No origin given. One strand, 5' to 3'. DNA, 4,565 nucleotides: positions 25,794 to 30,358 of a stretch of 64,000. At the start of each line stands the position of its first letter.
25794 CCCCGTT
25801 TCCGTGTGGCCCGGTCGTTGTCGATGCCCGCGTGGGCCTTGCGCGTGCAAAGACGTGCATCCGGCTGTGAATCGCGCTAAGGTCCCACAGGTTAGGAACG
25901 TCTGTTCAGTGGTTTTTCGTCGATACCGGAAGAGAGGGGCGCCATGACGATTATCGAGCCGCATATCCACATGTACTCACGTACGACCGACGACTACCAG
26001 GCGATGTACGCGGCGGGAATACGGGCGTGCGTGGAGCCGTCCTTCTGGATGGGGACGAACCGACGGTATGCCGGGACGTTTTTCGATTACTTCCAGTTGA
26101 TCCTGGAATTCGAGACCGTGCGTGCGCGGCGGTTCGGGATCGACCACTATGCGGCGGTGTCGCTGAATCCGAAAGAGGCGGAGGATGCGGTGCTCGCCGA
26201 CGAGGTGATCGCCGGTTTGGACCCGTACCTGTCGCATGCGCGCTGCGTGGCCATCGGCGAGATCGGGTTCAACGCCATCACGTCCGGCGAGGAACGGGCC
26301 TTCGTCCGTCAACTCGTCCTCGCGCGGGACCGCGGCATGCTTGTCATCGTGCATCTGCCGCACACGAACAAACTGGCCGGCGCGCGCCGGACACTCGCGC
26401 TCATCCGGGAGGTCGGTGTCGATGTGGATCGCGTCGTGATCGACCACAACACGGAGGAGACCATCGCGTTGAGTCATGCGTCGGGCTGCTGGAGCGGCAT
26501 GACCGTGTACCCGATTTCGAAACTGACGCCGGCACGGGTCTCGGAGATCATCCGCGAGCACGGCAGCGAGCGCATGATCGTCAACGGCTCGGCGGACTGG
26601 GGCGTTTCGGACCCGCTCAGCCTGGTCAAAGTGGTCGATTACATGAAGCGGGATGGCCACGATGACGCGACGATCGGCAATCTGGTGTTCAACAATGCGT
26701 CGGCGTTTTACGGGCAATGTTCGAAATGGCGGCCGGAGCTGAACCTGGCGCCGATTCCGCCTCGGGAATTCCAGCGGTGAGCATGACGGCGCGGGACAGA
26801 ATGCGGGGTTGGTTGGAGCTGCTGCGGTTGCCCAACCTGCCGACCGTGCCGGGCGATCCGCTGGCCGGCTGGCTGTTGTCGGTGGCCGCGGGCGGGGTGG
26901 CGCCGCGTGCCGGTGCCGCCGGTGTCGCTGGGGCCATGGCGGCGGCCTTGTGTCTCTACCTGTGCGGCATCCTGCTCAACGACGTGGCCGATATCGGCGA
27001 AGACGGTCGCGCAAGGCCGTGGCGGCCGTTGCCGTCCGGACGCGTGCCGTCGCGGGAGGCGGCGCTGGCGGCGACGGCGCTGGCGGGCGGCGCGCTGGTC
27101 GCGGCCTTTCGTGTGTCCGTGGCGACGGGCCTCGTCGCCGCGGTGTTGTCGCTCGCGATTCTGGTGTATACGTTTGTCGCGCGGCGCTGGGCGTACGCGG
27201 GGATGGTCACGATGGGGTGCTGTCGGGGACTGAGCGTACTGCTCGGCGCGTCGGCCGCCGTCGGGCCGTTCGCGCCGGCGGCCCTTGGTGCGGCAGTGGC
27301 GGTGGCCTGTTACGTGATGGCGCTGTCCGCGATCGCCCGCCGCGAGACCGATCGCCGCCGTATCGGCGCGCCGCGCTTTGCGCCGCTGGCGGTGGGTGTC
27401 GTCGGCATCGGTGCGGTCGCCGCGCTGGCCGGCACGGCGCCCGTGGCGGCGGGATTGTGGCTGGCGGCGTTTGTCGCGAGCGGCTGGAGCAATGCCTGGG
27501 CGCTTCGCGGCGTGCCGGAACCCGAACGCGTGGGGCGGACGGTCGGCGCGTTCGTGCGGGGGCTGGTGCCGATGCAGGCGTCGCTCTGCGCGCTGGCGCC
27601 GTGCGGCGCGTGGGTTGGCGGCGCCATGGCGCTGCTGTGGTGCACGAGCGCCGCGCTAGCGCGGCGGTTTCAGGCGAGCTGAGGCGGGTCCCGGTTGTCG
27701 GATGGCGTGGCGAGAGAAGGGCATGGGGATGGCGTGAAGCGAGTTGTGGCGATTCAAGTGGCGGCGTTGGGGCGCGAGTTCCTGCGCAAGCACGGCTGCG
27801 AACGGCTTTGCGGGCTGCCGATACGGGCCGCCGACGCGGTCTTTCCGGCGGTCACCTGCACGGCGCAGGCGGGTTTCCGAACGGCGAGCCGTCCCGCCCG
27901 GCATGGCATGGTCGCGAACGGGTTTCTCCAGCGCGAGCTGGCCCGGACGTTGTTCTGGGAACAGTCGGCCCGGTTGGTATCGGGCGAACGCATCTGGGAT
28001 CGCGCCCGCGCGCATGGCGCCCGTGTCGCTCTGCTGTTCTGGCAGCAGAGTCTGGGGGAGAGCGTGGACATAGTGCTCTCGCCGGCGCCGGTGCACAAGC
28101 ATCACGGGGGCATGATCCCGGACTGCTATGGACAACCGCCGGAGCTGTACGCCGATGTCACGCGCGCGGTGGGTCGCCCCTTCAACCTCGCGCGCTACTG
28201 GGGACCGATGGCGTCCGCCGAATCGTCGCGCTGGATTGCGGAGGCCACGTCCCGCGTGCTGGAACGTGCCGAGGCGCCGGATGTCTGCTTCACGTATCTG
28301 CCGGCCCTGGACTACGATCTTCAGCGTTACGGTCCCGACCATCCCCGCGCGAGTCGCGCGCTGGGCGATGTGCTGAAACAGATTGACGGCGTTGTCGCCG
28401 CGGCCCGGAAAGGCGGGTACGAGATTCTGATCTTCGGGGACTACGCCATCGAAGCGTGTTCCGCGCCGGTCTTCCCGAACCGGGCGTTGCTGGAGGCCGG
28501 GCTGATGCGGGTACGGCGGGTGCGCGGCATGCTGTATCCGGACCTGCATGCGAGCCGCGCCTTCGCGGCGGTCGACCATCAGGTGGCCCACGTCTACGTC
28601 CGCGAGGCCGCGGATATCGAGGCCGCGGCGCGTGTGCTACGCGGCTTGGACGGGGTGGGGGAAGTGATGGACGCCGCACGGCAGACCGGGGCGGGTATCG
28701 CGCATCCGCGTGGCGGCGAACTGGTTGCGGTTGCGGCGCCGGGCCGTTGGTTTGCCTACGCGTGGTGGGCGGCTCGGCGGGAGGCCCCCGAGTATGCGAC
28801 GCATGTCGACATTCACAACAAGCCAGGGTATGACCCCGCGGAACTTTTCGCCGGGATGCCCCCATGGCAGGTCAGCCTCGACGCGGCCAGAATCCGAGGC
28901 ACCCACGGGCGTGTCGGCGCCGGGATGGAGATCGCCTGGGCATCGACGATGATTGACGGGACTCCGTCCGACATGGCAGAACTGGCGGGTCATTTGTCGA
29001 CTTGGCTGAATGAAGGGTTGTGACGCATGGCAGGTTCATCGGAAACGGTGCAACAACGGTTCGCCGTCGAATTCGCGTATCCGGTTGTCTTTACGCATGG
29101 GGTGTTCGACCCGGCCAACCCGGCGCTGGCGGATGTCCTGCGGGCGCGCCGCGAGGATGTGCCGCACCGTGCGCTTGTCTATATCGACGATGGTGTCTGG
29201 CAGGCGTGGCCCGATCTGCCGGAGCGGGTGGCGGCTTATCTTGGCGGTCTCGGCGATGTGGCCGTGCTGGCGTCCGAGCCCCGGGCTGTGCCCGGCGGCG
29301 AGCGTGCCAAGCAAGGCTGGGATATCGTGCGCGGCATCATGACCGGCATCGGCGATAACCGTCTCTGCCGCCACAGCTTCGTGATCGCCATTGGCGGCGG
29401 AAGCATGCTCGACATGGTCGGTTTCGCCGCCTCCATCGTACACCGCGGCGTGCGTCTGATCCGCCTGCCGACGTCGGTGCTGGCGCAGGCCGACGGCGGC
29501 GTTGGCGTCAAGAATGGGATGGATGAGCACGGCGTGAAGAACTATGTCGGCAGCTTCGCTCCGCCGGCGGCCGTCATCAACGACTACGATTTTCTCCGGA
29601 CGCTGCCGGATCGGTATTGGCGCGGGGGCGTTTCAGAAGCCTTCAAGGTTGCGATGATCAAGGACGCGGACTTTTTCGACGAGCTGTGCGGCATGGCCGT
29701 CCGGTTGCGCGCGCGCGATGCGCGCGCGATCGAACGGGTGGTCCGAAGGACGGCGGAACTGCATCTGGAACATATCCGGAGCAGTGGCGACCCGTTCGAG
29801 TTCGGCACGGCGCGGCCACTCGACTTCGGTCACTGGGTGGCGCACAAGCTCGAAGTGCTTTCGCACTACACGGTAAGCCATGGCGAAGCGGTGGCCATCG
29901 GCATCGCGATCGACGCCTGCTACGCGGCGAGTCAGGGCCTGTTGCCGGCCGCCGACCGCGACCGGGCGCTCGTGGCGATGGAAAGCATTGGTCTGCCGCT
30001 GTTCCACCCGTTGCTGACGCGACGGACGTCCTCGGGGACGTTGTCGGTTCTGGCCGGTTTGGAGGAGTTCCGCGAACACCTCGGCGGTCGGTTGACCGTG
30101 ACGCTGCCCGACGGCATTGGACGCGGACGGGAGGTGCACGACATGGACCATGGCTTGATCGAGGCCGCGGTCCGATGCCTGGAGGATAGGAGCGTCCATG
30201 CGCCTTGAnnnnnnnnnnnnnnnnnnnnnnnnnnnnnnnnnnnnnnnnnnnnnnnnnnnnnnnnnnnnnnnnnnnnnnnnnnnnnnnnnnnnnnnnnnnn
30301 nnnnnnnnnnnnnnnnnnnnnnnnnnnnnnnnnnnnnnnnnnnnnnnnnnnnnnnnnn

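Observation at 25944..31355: ebo-type biosynthetic cluster (TatD-like / UbiA prenyltransferase / AP-superfamily phosphodiesterase / DHQ-synthase-like / xylose-isomerase-like TIM barrel)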

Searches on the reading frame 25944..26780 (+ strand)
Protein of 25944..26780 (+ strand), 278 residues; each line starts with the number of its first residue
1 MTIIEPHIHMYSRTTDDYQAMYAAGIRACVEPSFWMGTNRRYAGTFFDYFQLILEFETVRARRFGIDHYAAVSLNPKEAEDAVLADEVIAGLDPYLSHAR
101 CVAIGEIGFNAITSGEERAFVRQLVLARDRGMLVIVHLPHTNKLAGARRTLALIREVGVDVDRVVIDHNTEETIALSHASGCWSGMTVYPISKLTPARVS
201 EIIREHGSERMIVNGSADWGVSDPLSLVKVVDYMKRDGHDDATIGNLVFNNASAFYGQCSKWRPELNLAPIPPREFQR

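Call 4: search_protein_families(library=ncbifam, proteins=[window:25944-26780:+], max_evalue=0.001)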
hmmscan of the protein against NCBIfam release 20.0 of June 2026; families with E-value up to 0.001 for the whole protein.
window:25944-26780:+ (278 aa): 1 family
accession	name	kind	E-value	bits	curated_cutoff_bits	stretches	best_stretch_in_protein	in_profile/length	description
TIGR00010.1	TIGR00010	subfamily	2.4e-06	27.2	206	1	67-142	54-133/253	YchF/TatD family DNA exonuclease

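Call 5: search_protein_families(library=pfam, proteins=[window:25944-26780:+], max_evalue=0.001)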
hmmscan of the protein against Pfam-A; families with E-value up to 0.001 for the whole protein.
window:25944-26780:+ (278 aa): 2 families
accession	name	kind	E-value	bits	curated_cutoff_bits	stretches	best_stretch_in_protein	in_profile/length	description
PF01026.27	TatD_DNase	-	4.1e-10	39.9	27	1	60-213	47-200/253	TatD related DNase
PF02126.24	PTE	-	0.00021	21.2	22.4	1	74-170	99-192/298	Phosphotriesterase family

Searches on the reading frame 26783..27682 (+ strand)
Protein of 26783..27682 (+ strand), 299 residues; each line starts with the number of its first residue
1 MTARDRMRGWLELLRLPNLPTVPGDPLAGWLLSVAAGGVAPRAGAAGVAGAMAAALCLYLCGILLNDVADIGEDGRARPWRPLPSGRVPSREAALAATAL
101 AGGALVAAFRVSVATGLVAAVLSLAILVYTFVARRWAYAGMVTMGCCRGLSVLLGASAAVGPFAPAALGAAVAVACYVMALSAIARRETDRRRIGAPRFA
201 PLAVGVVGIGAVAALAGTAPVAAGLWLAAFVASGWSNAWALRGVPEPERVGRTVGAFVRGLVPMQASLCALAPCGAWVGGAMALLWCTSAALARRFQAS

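Call 4: search_protein_families(library=ncbifam, proteins=[window:26783-27682:+], max_evalue=0.001)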
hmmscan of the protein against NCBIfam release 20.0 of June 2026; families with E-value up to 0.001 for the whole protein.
window:26783-27682:+ (299 aa): 8 families
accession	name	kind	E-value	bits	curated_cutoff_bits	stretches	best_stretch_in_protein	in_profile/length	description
NF035940.1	prenyl_rel_EboC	equivalog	1.9e-39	135.8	250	1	10-297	2-290/292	UbiA-like protein EboC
NF045897.1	SCO3242_trans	equivalog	6.8e-38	130.9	260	1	10-296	2-284/287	SCO3242 family prenyltransferase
NF009523.0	PRK12884.1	equivalog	4.8e-14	52.2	269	1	48-164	39-155/279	prenyltransferase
NF009521.0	PRK12882.1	equivalog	7.1e-13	48.4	296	1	5-223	3-217/280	geranylgeranylglycerol-phosphate geranylgeranyltransferase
TIGR01474.1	ubiA_proteo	equivalog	1e-05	25.2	275.45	1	60-168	55-164/282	4-hydroxybenzoate octaprenyltransferase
NF003349.0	PRK04375.1-2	equivalog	3.9e-05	23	246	1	48-167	66-184/318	heme o synthase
NF006088.0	PRK08238.1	equivalog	5.2e-05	22.1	351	1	52-161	230-344/482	UbiA family prenyltransferase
NF005742.0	PRK07566.1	equivalog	0.00013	21.1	313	1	61-130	74-150/315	chlorophyll synthase ChlG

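Call 5: search_protein_families(library=pfam, proteins=[window:26783-27682:+], max_evalue=0.001)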
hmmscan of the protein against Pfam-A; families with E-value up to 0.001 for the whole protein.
window:26783-27682:+ (299 aa): 1 family
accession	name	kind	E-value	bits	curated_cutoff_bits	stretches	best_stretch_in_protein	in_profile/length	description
PF01040.23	UbiA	-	4.3e-18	66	34.2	1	30-238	7-212/250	UbiA prenyltransferase family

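Call 33: find_homologous_proteins(query=window:26783-27682:+, max_evalue=0.00001)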
Query window:26783-27682:+ (299 aa): 183 proteins with E <= 0.00001 among 8000 candidates; the best 120 are listed.
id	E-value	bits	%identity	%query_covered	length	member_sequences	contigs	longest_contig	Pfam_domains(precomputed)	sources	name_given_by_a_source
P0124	1.4e-178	611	100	100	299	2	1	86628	PF01040.24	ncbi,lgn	-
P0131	1.4e-78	283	55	100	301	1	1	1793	PF01040.24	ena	-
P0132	6.7e-74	267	54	100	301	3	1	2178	PF01040.24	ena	-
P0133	1.2e-73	266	52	100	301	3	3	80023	PF01040.24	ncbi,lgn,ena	-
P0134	1.4e-70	256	51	99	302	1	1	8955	PF01040.24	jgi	jgi:4-hydroxybenzoate polyprenyltransferase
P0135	4.4e-63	232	49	99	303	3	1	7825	PF01040.24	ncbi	-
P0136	2.2e-49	187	46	98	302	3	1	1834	PF01040.24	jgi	-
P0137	1.4e-48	184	42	100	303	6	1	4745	PF01040.24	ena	-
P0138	3.0e-45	173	47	90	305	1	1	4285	PF01040.24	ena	-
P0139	8.8e-45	172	45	89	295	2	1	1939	PF01040.24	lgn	-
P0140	5.0e-44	169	39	90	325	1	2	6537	PF01040.24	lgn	-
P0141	9.2e-44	168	42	100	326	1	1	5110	PF01040.24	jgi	jgi:4-hydroxybenzoate polyprenyltransferase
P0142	1.5e-39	154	44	99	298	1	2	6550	PF01040.24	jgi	jgi:4-hydroxybenzoate polyprenyltransferase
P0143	2.2e-39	154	43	100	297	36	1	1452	PF01040.24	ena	-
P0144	2.3e-39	154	58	51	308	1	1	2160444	PF01040.24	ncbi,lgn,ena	-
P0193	2.4e-22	98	34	93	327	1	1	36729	PF01040.24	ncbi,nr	ncbi:MAG: UbiA family prenyltransferase [Phycisphaerae bacterium]|nr:UbiA family prenyltransferase [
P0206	9.0e-21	93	40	83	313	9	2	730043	PF01040.24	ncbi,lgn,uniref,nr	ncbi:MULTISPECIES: SCO3242 family prenyltransferase [unclassified Streptomyces]|uniref:SCO3242 famil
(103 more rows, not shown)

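Call 34: find_encoding_contigs(protein=P0206, flank=8000, max_places=1)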
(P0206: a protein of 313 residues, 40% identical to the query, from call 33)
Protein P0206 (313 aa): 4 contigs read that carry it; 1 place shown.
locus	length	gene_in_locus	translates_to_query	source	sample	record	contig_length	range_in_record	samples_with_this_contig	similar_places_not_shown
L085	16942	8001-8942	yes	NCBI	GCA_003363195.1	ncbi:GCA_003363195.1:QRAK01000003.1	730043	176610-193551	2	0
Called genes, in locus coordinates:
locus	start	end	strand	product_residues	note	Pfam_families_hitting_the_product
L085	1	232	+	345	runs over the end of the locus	PF00532:Peripla_BP_1, PF13407:Peripla_BP_4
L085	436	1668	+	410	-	PF01408:GFO_IDH_MocA, PF02894:GFO_IDH_MocA_C, PF22725:GFO_IDH_MocA_C3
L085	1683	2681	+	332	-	PF01261:AP_endonuc_2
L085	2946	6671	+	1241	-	PF07995:GSDH, PF18911:PKD_4, PF00801:PKD, PF03422:CBM_6, PF06283:ThuA, PF06439:3keto-disac_hyd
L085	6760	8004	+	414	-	PF07994:NAD_binding_5, PF01658:Inos-1-P_synth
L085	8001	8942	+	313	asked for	PF01040:UbiA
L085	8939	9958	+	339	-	PF01261:AP_endonuc_2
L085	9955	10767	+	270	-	PF28008:EboA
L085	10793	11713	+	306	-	PF01026:TatD_DNase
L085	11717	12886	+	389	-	PF01261:AP_endonuc_2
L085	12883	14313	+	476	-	PF01663:Phosphodiest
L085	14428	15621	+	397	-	PF01261:AP_endonuc_2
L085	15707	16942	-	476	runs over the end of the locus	PF00083:Sugar_tr (faint), PF07690:MFS_1, PF12832:MFS_1_like (faint), PF07690:MFS_1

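Call 35: find_encoding_contigs(protein=P0193, flank=8000, max_places=1)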
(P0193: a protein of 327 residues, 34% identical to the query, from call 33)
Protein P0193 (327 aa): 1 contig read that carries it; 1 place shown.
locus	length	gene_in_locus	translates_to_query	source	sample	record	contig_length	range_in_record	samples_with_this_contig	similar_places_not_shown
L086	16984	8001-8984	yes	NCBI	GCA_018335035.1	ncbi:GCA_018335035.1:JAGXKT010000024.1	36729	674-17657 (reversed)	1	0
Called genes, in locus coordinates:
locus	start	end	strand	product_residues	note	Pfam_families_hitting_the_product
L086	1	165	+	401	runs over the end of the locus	PF28597:T2SSF_N, PF00482:T2SSF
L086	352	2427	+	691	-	PF12439:GDE_N, PF06202:GDE_C, PF22422:MGH1-like_GH (weak)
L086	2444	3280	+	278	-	-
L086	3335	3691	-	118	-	-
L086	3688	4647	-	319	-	PF00226:DnaJ, PF01556:DnaJ_C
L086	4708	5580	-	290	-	PF02219:MTHFR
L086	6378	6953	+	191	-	PF12728:HTH_17, PF00072:Response_reg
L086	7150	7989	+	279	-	PF01026:TatD_DNase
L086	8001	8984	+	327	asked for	PF01040:UbiA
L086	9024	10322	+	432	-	PF01663:Phosphodiest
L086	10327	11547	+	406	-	PF01761:DHQ_synthase, PF13685:Fe-ADH_2 (weak), PF24621:DHQS_C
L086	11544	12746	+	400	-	-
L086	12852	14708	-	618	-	PF00324:AA_permease, PF13520:AA_permease_2, PF00359:PTS_EIIA_2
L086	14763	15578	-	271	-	PF01887:SAM_HAT_N, PF20257:SAM_HAT_C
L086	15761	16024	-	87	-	-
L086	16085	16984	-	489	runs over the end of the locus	PF03050:DDE_Tnp_IS66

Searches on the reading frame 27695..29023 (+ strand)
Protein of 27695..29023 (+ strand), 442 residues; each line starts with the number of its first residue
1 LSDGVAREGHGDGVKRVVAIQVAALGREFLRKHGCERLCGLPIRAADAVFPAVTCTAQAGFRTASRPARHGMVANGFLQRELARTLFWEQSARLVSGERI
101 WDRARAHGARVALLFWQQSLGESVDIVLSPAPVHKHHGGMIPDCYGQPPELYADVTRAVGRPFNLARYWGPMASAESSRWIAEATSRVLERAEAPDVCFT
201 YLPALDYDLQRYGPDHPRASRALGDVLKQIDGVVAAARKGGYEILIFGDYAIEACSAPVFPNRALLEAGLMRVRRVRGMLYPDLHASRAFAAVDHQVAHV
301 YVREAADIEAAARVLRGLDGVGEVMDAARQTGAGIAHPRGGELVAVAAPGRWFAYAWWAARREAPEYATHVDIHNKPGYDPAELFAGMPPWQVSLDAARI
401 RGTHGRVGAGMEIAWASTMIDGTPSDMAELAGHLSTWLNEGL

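Call 4: search_protein_families(library=ncbifam, proteins=[window:27695-29023:+], max_evalue=0.001)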
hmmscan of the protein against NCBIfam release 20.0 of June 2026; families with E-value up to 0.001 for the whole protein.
window:27695-29023:+ (442 aa): 1 family
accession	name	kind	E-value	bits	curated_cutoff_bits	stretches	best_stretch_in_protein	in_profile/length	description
TIGR02335.1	hydr_PhnA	equivalog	7.2e-09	35.2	407.55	1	45-330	51-321/408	phosphonoacetate hydrolase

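Call 5: search_protein_families(library=pfam, proteins=[window:27695-29023:+], max_evalue=0.001)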
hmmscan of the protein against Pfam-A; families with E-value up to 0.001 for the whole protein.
window:27695-29023:+ (442 aa): 1 family
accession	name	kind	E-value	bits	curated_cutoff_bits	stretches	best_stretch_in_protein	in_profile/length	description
PF01663.27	Phosphodiest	-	4.1e-38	132.3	23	1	44-380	34-342/342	Type I phosphodiesterase / nucleotide pyrophosphatase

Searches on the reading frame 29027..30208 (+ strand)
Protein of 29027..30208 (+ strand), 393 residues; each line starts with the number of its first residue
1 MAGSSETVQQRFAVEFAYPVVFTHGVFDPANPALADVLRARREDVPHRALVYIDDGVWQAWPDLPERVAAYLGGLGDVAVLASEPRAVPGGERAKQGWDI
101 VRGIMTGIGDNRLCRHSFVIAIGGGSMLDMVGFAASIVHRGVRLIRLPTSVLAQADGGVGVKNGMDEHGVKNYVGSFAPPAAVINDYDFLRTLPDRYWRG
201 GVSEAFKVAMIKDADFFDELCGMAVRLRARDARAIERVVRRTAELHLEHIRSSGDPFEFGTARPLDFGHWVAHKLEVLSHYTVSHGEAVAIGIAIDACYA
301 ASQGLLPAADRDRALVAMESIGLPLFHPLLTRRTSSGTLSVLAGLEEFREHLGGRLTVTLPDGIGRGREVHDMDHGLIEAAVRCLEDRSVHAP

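Call 4: search_protein_families(library=ncbifam, proteins=[window:29027-30208:+], max_evalue=0.001)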
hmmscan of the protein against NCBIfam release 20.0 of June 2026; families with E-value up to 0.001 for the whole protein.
window:29027-30208:+ (393 aa): 6 families
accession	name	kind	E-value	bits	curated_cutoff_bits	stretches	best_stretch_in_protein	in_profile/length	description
NF004852.0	PRK06203.1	equivalog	7.2e-155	515.8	333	1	5-389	11-395/407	3-dehydroquinate synthase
TIGR01357.1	aroB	equivalog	7.8e-60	202.9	305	1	87-329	55-295/344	3-dehydroquinate synthase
TIGR04425.1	P_lya_rel_AroB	hypoth_equivalog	2.7e-42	145.1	400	1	98-374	65-333/348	AroB-related putative sugar phosphate phospholyase (cyclizing)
NF010627.0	PRK14021.1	equivalog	1.5e-33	116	565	1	96-378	250-533/542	bifunctional shikimate kinase/3-dehydroquinate synthase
NF010556.0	PRK13951.1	equivalog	3.1e-30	105.5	560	1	88-310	211-426/492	bifunctional shikimate kinase AroK/3-dehydroquinate synthase AroB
NF002022.0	PRK00843.1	equivalog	1.5e-10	40.6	413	1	115-295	87-277/350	NAD(P)-dependent glycerol-1-phosphate dehydrogenase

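Call 5: search_protein_families(library=pfam, proteins=[window:29027-30208:+], max_evalue=0.001)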
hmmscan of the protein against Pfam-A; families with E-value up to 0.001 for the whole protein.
window:29027-30208:+ (393 aa): 3 families
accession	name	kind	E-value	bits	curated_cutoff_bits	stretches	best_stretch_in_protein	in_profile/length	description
PF01761.26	DHQ_synthase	-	4.7e-33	113.7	24.2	1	88-198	4-113/115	3-dehydroquinate synthase N-terminal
PF24621.2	DHQS_C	-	1.1e-27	97.1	27.6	1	201-327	1-126/144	3-dehydroquinate synthase C-terminal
PF13685.12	Fe-ADH_2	-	4.4e-05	24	28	1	115-194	74-149/149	Iron-containing alcohol dehydrogenase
